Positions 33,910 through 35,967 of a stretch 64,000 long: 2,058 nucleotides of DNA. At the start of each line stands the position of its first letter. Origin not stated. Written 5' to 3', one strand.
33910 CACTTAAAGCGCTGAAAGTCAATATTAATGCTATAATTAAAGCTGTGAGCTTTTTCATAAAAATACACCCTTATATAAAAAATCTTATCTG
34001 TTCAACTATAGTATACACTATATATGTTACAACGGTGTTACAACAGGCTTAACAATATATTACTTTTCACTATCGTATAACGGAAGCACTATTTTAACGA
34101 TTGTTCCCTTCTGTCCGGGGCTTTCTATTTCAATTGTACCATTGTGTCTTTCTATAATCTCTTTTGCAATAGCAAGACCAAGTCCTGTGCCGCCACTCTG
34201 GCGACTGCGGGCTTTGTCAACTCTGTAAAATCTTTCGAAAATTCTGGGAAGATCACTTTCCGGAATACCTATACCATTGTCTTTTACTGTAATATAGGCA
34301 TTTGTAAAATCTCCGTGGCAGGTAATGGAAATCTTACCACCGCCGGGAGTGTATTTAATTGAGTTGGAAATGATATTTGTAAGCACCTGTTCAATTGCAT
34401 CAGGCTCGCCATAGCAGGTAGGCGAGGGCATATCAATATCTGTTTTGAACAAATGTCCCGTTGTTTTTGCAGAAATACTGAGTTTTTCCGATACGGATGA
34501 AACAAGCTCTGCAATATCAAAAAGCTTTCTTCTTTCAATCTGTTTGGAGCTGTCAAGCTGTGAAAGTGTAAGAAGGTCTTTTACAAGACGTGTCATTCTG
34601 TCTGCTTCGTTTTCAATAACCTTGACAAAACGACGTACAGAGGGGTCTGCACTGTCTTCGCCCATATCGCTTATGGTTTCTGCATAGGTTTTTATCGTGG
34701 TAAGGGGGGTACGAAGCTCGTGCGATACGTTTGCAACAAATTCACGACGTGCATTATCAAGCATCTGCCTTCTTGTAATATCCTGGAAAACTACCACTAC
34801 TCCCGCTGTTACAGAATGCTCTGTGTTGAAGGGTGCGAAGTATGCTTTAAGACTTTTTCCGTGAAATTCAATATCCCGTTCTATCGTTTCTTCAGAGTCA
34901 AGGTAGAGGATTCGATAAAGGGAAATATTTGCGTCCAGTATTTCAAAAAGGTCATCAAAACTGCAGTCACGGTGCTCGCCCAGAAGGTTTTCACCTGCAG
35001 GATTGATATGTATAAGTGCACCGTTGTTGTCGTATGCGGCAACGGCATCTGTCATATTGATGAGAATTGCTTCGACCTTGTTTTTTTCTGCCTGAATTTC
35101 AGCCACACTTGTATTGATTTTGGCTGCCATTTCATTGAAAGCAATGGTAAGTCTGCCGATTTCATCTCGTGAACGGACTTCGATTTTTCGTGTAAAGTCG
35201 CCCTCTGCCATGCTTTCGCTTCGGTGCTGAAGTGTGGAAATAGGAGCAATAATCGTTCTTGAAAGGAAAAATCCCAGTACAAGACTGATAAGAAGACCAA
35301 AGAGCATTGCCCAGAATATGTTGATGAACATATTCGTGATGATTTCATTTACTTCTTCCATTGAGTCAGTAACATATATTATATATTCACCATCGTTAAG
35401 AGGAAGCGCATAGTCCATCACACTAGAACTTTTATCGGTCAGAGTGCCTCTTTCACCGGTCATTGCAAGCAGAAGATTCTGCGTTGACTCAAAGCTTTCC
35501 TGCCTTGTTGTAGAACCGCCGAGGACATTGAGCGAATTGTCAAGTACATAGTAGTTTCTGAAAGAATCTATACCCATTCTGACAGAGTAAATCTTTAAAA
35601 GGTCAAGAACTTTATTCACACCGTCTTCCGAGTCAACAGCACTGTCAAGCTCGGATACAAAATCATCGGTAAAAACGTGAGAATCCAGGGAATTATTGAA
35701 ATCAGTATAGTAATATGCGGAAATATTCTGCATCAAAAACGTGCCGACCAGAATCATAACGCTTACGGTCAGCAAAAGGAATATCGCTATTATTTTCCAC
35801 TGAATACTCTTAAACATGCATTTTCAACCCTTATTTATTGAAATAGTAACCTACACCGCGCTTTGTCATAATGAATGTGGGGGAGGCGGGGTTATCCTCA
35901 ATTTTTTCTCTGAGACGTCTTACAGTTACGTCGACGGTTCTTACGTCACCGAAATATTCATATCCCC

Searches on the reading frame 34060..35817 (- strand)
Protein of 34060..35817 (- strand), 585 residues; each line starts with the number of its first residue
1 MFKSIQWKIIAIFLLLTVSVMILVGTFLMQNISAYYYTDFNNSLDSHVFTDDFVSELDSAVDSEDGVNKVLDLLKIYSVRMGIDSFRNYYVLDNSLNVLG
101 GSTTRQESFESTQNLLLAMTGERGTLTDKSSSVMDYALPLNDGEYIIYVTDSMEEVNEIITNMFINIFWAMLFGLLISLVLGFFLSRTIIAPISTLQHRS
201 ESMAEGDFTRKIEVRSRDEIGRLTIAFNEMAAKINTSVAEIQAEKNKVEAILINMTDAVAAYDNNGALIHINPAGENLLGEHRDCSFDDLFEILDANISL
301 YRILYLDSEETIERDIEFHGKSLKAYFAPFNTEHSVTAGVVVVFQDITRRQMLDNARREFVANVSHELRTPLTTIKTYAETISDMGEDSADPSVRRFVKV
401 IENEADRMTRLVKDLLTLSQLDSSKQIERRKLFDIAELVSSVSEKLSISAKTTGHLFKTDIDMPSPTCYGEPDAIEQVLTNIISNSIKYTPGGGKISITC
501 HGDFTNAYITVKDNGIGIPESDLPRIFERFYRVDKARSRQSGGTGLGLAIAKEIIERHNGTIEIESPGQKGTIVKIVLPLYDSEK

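Call 84: search_protein_families(library=pfam, proteins=[window:34060-35817:-], max_evalue=0.00001)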
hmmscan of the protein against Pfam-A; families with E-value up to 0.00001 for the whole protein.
window:34060-35817:- (585 aa): 3 families
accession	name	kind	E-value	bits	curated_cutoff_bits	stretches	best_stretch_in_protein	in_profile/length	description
PF02518.31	HATPase_c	-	6e-33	114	26.4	1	471-581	2-110/111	Histidine kinase-, DNA gyrase B-, and HSP90-like ATPase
PF00512.31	HisKA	-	9.2e-22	77.3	26.9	1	356-423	1-65/66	His Kinase A (phospho-acceptor) domain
PF00672.30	HAMP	-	4.8e-15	56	25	1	184-235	1-52/53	HAMP domain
